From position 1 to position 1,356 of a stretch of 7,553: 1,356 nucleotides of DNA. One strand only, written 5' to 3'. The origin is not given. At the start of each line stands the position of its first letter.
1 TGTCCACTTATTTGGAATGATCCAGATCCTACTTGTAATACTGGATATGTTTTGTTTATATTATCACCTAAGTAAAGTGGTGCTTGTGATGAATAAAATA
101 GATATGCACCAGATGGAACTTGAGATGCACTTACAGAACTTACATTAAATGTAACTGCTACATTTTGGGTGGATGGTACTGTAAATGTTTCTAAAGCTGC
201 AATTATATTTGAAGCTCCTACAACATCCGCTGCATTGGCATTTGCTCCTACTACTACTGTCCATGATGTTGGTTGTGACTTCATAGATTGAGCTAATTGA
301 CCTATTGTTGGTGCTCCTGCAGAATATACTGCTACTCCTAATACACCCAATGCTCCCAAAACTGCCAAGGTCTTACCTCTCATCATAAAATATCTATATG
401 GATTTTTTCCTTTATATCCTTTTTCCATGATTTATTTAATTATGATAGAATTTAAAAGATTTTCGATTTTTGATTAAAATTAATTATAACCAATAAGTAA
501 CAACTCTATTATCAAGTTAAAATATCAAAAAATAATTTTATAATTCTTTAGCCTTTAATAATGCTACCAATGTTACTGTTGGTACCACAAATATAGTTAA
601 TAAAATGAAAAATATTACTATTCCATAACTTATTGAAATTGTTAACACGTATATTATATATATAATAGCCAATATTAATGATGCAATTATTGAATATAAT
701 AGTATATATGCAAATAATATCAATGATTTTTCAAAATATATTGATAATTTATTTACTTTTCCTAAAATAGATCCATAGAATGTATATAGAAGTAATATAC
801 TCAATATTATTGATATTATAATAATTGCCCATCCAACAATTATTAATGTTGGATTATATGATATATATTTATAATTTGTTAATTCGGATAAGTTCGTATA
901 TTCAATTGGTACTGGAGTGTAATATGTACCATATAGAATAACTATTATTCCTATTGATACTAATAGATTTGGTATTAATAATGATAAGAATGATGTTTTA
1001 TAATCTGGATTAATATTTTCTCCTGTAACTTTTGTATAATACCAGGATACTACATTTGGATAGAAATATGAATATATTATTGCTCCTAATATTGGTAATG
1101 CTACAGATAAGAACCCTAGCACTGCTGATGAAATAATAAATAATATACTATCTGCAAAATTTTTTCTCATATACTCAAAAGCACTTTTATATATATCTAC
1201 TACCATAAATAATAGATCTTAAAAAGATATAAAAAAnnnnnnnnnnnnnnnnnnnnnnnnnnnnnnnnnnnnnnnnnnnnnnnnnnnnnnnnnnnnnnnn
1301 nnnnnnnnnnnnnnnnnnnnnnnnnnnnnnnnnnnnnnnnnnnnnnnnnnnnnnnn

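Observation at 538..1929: Tandem membrane-protein paralogs share perfect 84-nt and 34-nt tracts that bracket a central segment that does not align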

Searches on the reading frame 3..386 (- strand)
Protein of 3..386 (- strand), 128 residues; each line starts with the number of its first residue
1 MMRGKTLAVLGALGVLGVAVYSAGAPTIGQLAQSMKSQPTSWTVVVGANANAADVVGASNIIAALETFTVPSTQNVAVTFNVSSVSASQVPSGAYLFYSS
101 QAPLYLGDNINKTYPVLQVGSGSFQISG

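Call 9: search_protein_families(library=pfam, proteins=[window:3-386:-], max_evalue=1)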
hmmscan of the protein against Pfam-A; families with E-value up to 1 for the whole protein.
window:3-386:- (128 aa): 2 families
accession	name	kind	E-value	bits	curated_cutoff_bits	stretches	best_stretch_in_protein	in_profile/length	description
PF05124.17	S_layer_C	-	0.00011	22.4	23.9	1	41-81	16-58/177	S-layer like family, outer domain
PF12056.13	DUF3537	-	0.14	11.4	25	1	4-72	257-325/391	Protein of unknown function (DUF3537)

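Call 10: search_protein_families(library=ncbifam, proteins=[window:3-386:-], max_evalue=1)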
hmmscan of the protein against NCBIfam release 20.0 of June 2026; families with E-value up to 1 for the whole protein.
window:3-386:- (128 aa): 1 family
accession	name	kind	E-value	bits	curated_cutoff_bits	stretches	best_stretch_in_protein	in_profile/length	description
TIGR01564.1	S_layer_MJ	subfamily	0.014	14.1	25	1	36-66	37-67/571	S-layer protein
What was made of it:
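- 3..386 (-): 5' part of the downstream cell-surface (S-layer-like) protein gene. Weak S-layer matches in calls 9 and 10.
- Checked: The 'S-layer' neighbour (3-386) has only sub-threshold S-layer matches (PF05124 E = 1.1e-4, TIGR01564 E = 0.014; calls 9, 10).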

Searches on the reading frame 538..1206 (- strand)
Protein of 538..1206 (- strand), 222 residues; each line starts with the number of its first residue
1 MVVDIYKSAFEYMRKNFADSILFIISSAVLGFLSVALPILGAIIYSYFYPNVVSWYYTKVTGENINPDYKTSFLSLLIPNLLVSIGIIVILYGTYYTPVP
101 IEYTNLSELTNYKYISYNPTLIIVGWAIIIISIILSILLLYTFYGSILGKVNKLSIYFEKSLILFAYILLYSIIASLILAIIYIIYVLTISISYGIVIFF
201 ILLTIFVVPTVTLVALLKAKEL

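Call 9: search_protein_families(library=pfam, proteins=[window:538-1206:-], max_evalue=1)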
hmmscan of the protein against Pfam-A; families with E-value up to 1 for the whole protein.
window:538-1206:- (222 aa): 1 family
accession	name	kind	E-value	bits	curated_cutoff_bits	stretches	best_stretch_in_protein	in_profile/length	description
PF18051.6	RPN1_C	-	0.16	12.5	26.1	1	94-121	15-42/54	26S proteasome non-ATPase regulatory subunit RPN1 C-terminal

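Call 10: search_protein_families(library=ncbifam, proteins=[window:538-1206:-], max_evalue=1)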
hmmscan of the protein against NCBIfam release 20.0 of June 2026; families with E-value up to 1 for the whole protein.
window:538-1206:- (222 aa): 0 families

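Call 11: find_homologous_proteins(query=window:538-1206:-, max_evalue=0.01)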
Query window:538-1206:- (222 aa): 152 proteins with E <= 0.01 among 4272 candidates; the best 120 are listed.
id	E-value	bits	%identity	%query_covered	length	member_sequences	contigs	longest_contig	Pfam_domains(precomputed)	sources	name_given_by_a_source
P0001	4.7e-123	427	100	100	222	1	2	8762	-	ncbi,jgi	jgi:MFS family permease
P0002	9.3e-119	413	96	100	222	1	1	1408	-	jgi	jgi:hypothetical protein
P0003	9.8e-112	390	91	100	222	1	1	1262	-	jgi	-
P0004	2.2e-111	389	91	100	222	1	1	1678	-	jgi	-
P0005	2.6e-109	382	87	100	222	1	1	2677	-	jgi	jgi:hypothetical protein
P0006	5.3e-109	381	88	100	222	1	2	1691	-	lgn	-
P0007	4.9e-108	378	87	100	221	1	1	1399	-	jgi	-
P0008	2.0e-107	376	87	100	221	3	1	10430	-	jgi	-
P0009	3.2e-107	375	87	100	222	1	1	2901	-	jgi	jgi:MFS family permease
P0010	8.1e-107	374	87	100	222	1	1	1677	-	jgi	-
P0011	1.2e-106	374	87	100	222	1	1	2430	-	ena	-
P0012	5.5e-105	368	87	100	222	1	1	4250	-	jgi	-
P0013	5.2e-103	362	85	100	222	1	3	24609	-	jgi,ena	-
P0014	5.4e-102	358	85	100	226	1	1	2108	-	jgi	jgi:hypothetical protein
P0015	1.7e-101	357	88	95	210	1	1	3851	-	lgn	-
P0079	1.9e-58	216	61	100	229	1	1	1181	-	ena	-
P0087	1.2e-54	204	56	100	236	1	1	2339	-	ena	-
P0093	9.2e-47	178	50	100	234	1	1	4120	-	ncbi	-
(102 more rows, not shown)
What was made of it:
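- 538..1206 (-): P1, the downstream paralog (222 aa). It is a six-helix membrane protein and the ortholog of N. acidilobi Nps_00755. Orthologs at 75-100% identity in call 11.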

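Call 12: find_encoding_contigs(protein=window:538-1206:-, flank=10000, max_places=10)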
Protein window:538-1206:- (222 aa): 2 contigs read that carry it; 1 place shown.
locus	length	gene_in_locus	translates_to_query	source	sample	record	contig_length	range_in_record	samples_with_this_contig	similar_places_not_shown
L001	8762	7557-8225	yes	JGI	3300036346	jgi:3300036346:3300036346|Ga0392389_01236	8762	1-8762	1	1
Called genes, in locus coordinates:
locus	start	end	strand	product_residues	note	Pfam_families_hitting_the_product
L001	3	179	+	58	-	?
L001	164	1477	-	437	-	PF13231:PMT_2 (weak)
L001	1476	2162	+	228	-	-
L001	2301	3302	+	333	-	PF22082:TtuA_LIM_N, PF01171:ATP_bind_3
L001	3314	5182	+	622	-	PF02730:AFOR_N, PF01314:AFOR_C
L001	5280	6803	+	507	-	PF19306:WHD_Lhr, PF08494:DEAD_assoc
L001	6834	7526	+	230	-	-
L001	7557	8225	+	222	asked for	-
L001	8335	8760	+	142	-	?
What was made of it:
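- The window comes from a metagenome contig (JGI 3300036346, 8.8 kb) (call 12).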

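Call 17: find_related_loci(query=A1, collection=genome_contigs, flank=4000)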
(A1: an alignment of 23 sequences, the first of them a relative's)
Query A1 (222 aa) in genome_contigs; peptide patterns used: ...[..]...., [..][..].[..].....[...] (x = any residue, [..] = any of these).
162 stretches matched a pattern; 7 encode a relative of the query (tblastn E <= 1e-3); 7 distinct loci.
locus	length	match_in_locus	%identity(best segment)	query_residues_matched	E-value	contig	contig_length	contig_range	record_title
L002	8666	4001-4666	81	1-222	1e-104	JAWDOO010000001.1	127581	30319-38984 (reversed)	MAG: Candidatus Nanopusillus sp. isolate RHS.bin.5 NODE_10_length_127581_cov_21.395, whole genome shotgun sequence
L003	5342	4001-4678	84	1-222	6e-100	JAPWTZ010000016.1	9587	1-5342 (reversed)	MAG: Candidatus Nanopusillus sp. isolate RSNS15 scaffold_1508_c1, whole genome shotgun sequence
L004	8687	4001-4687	79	1-222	5e-93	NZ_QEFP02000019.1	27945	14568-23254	Candidatus Nanobsidianus stetteri isolate SCGC AB-777_F03 Ga0188911_108, whole genome shotgun sequence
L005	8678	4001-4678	77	1-222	2e-89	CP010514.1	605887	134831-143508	Candidatus Nanopusillus acidilobi strain 7A, complete genome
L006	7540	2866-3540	77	2-222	3e-80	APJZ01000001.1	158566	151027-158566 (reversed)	Candidatus Nanobsidianus stetteri Nst1_C1, whole genome shotgun sequence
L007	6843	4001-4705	53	1-222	3e-66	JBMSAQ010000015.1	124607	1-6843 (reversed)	MAG: Candidatus Nanopusillus sp. isolate Nanopusillus-CON-C-r01 Nanopusillus-CON-C-r01_k141_176118, whole genome shotgun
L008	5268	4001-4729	51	2-222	3e-62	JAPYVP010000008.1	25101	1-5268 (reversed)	MAG: Candidatus Nanopusillus sp. isolate RSNP5 scaffold_297_c1, whole genome shotgun sequence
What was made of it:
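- On Cassette-type surface variation (donor cassettes exchanged through flanking conserved handles): Each of 7 species genomes returned one locus for the tract peptide patterns (call 17).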

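Call 18: find_related_loci(query=A1, collection=metagenome_contigs, flank=4000)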
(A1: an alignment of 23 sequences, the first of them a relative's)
Query A1 (222 aa) in metagenome_contigs; peptide patterns used: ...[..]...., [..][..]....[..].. (x = any residue, [..] = any of these).
566 stretches matched a pattern; 46 encode a relative of the query (tblastn E <= 1e-3); 45 distinct loci.
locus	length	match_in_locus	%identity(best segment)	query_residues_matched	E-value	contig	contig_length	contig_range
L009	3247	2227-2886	83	1-222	5e-107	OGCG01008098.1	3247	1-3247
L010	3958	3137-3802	75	2-222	4e-100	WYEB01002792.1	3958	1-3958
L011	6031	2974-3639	87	1-222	2e-99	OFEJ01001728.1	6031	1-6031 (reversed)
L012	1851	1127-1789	84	2-222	6e-105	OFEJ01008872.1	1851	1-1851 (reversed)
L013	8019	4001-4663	87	2-222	9e-99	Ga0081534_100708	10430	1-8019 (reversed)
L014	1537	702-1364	77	2-222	4e-103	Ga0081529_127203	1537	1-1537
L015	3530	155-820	81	1-222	3e-97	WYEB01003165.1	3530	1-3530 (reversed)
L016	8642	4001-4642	84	1-214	4e-96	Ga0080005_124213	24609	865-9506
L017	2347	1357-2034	81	1-222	7e-98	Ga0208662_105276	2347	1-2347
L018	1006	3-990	80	2-222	6e-102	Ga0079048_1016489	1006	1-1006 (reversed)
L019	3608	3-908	83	1-222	9e-94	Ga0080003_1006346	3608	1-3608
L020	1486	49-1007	77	2-222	2e-97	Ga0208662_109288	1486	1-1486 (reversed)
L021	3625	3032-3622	80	2-198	5e-91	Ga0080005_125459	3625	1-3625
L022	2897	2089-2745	81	2-222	9e-92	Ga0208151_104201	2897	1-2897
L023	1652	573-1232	78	1-222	7e-95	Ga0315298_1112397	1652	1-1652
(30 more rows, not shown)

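Call 30: search_protein_families(library=pfam, alignment_id=A1, max_evalue=1)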
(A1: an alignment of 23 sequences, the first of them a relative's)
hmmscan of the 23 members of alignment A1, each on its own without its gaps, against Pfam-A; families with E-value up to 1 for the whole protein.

A. member 1, P0001 (222 aa): 1 family
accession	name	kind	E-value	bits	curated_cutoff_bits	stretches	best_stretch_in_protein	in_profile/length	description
PF18051.6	RPN1_C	-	0.16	12.5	26.1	1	94-121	15-42/54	26S proteasome non-ATPase regulatory subunit RPN1 C-terminal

B. families by the number of members that match (of 23 scanned): 6 families
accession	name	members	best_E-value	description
PF23113.1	MARCHF6_C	1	0.001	E3 ubiquitin-protein ligase MARCHF6-like, C-terminal domain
PF07264.17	EI24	1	0.045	Sulfate transporter CysZ/Etoposide-induced protein 2.4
PF21264.3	DYNC2H1_AAA_dom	1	0.045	Cytoplasmic dynein 2 heavy chain 1, AAA+ ATPase domain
PF24418.1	DUF7550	1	0.12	Family of unknown function (DUF7550)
PF18051.6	RPN1_C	1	0.16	26S proteasome non-ATPase regulatory subunit RPN1 C-terminal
PF18627.6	PgdA_N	1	0.24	Peptidoglycan GlcNAc deacetylase N-terminal domain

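Call 33: find_encoding_contigs(protein=P0079, flank=5000, max_places=4)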
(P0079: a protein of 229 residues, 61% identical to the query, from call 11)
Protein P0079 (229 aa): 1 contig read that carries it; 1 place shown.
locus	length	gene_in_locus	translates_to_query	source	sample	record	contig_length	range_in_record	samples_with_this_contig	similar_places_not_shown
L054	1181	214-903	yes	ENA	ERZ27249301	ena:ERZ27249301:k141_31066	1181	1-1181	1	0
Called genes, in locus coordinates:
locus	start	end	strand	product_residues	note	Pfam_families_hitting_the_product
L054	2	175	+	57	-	?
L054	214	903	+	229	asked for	-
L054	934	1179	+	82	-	?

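Call 34: find_encoding_contigs(protein=P0087, flank=5000, max_places=4)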
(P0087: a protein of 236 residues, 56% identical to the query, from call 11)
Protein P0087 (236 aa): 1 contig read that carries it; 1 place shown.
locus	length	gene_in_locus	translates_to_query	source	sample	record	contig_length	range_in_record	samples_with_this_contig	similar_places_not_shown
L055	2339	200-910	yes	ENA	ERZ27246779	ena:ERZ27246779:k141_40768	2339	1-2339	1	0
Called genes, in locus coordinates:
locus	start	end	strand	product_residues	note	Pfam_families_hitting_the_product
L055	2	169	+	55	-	?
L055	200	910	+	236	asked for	-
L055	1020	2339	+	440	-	?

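Call 35: find_encoding_contigs(protein=P0093, flank=5000, max_places=4)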
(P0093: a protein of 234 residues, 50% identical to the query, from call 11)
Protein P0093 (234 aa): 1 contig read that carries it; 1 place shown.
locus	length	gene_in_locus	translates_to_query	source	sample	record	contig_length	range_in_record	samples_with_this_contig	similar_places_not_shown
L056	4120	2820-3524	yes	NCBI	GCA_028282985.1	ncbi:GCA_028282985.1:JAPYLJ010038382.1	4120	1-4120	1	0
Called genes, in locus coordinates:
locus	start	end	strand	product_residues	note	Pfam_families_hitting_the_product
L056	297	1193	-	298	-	-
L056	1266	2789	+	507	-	PF19306:WHD_Lhr, PF08494:DEAD_assoc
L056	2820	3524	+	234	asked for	-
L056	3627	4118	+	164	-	?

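Call 37: predict_structure(alignment_id=A1)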
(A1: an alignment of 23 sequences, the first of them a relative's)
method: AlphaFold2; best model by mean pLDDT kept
length: 222 residues; sequences in the alignment: 23
mean_pLDDT: 89.5   pTM: 0.83
mean pLDDT of the five models: 89.5, 88.8, 88.7, 88.5, 51.3
residues with pLDDT >= 90: 153; 70-90: 46; 50-70: 18; < 50: 5
segments of 3 or more residues with pLDDT < 50: 98-100
pLDDT, mean of each block of 10 residues (from residue 1): 89 96 95 89 97 98 96 98 94 65 52 66 95 98 98 97 97 90 86 85 90 97 94
secondary structure, 60 per line:
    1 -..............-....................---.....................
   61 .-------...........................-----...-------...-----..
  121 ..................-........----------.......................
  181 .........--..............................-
elements in order: H2-15 H17-36 H40-61 H69-95 E101-103 E111-113 H119-138 H140-147 H158-189 H192-221
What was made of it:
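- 538..1206 (-): AlphaFold model with pLDDT 89.5 in call 37.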

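Call 40: search_protein_representatives(alignment_id=A1)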
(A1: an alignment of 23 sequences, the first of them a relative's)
Query: 23 sequences, 223 profile positions. Proteins with E-value up to 0.001 (for the whole library): 34; up to 1e-10: 28; up to 1e-30: 8. The best 34 are listed.
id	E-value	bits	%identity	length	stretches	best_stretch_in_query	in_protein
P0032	3.1e-97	341.0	-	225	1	2-223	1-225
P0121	2.9e-75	269.1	-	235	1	2-223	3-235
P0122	4.2e-41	157.4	-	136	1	90-222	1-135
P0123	4.6e-39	150.7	-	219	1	3-223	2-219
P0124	9.7e-39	149.6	-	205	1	2-223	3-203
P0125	2.6e-38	148.3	-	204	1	2-222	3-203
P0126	1.4e-36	142.6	-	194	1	2-174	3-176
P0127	1.2e-31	126.5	-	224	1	2-216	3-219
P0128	1.5e-28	116.4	-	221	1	5-223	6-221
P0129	1.8e-27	112.8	-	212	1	4-215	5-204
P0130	3.2e-27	112.0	-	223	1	2-223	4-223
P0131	7.8e-25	104.2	-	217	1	2-216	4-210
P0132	1.4e-24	103.4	-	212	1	2-223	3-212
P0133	2.2e-24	102.7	-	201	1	6-223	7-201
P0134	5.4e-24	101.4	-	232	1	8-212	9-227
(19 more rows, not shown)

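Call 48: fold_search(model_id=the predicted structure, library=pdb)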
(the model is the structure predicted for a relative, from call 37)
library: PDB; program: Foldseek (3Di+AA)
matches with E <= 10: 158; with E <= 0.001: 0
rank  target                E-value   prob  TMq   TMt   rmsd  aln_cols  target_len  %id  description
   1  9tbd_A                4.6e-01  0.47  0.30  0.25  15.1       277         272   11  Cryo-EM structure of the light-driven sodium pump ErNaR in the pentameric form (released 2025-12-17)
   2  7bmh_B                9.6e-01  0.30  0.28  0.27  15.3       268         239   15  Crystal structure of a light-driven proton pump LR (Mac) from Leptosphaeria maculans (released 2021-07-07)
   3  8szf_A                9.6e-01  0.12  0.18  0.08  18.4       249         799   12  Cryo-EM structure of cinacalcet-bound active-state human calcium-sensing receptor CaSR in lipid nanodiscs (released 2024-02-07)
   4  8qle                  1.0e+00  0.38  0.34  0.30  13.4       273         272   10  Crystal structure of the light-driven sodium pump ErNaR in the monomeric form at pH 4.6 (released 2024-04-24)
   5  7znc_B                1.0e+00  0.35  0.34  0.34  12.0       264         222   13  Crystal structure of the light-driven inward proton pump xenorhodopsin BcXeR in the ground state at pH 7.6 in the abse (released 2023-05-10)
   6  8wpu_A                1.0e+00  0.14  0.20  0.09  17.9       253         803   14  Human calcium-sensing receptor(CaSR) bound to cinacalcet in complex with Gq protein (released 2023-11-22)
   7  9f63                  1.1e+00  0.80  0.52  0.32   7.2       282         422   12  Crystal structure of Saccharomyces cerevisiae pH nine-sensitive protein 1 (PNS1) (released 2024-05-15)
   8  3qbg_A                1.1e+00  0.14  0.22  0.20  17.4       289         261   11  Anion-free blue form of pharaonis halorhodopsin (released 2011-08-31)
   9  7zmy_B                1.1e+00  0.13  0.23  0.23  19.6       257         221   13  Crystal structure of the light-driven inward proton pump xenorhodopsin BcXeR in the ground state at pH 8.2 in the pres (released 2023-05-10)
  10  9uwl_A                1.2e+00  0.09  0.17  0.16  21.0       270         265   12  Cryo-EM structure of human V1aR bound with SRX246 at a resolution of 2.6 angstrom (released 2026-02-04)
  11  3a7k_B                1.3e+00  0.14  0.23  0.20  17.4       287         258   11  Crystal structure of halorhodopsin from Natronomonas pharaonis (released 2009-12-15)
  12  3abw_B                1.4e+00  0.13  0.23  0.20  17.8       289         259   12  Crystal structure of pharaonis halorhodopsin in complex with azide ion (released 2011-02-02)
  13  7t6b_R                1.4e+00  0.12  0.20  0.17  19.0       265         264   13  Structure of S1PR2-heterotrimeric G13 signaling complex (released 2022-04-06)
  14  7zne_B                1.4e+00  0.13  0.23  0.23  19.3       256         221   12  Crystal structure of the light-driven inward proton pump xenorhodopsin BcXeR in the ground state at pH 8.2 at room tem (released 2023-05-10)
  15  9uwj_A                1.5e+00  0.11  0.21  0.18  19.8       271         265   12  Cryo-EM structure of human V1aR bound with balovaptan at a resolution of 3.0 angstrom (released 2026-02-04)
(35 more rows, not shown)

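Call 57: list_cluster_members(proteins=[L005:4001-4678:+, L005:3278-3967:+])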
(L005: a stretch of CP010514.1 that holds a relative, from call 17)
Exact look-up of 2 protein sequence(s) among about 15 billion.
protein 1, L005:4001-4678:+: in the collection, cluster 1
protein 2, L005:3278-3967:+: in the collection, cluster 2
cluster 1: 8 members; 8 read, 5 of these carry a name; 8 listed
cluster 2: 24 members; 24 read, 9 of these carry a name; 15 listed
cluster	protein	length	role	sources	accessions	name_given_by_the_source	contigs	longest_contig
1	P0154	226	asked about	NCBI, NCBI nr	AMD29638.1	hypothetical protein Nps_00755 [Candidatus Nanopusillus acidilobi]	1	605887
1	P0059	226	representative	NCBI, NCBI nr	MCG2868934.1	MAG: hypothetical protein L7H07_02580 [Candidatus Nanopusillus sp.] | hypothetical protein [Candidatus Nanopusillus sp.]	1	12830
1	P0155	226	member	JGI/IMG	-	hypothetical protein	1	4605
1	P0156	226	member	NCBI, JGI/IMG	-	hypothetical protein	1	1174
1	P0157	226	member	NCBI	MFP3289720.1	MAG: hypothetical protein RXN31_00680 [Candidatus Nanopusillus acidilobi]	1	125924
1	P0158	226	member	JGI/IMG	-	-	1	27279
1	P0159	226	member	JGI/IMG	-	-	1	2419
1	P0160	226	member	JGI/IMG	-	-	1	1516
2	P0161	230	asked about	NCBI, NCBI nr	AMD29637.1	hypothetical protein Nps_00750 [Candidatus Nanopusillus acidilobi]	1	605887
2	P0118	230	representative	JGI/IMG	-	-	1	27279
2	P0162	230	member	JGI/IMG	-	hypothetical protein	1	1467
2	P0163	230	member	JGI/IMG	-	hypothetical protein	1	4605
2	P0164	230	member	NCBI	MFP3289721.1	MAG: hypothetical protein RXN31_00685 [Candidatus Nanopusillus acidilobi]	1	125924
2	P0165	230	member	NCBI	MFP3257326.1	MAG: hypothetical protein RXO36_05965 [Candidatus Nanopusillus acidilobi]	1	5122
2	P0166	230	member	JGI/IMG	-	hypothetical protein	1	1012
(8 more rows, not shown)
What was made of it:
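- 538..1206 (-): Exact-sequence look-up of the N. acidilobi ortholog in call 57.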
